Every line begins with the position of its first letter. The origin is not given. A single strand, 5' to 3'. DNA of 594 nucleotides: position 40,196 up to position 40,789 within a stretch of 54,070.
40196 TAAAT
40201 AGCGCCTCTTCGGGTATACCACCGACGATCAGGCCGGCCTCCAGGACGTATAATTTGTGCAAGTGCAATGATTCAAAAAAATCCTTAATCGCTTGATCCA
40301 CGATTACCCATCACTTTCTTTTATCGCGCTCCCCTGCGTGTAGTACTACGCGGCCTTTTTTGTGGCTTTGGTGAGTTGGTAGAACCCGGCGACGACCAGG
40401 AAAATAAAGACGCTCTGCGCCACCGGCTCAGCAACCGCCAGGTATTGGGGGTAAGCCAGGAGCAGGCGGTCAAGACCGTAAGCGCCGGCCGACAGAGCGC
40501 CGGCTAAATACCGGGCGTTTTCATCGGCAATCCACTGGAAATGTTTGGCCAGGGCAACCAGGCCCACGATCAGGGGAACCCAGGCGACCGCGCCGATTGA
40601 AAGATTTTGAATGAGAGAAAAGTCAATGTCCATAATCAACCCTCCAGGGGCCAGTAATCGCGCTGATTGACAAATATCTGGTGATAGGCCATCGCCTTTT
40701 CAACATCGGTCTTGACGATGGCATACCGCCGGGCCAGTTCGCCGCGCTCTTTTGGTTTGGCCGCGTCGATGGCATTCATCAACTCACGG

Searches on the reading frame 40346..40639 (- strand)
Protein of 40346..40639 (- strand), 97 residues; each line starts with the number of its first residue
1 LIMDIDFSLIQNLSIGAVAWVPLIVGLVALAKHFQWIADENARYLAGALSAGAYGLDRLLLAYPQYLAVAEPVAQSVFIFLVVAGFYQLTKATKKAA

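Call 59: search_protein_families(library=phrogs, max_evalue=0.01, proteins=[window:40346-40639:-])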
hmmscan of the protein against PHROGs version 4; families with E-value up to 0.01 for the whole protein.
window:40346-40639:- (97 aa): 2 families
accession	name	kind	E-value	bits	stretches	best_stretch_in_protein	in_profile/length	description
phrog_25461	-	unknown function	0.00019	22.2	1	14-34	13-33/35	-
phrog_1299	-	lysis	0.0055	17.5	1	14-95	7-85/100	holin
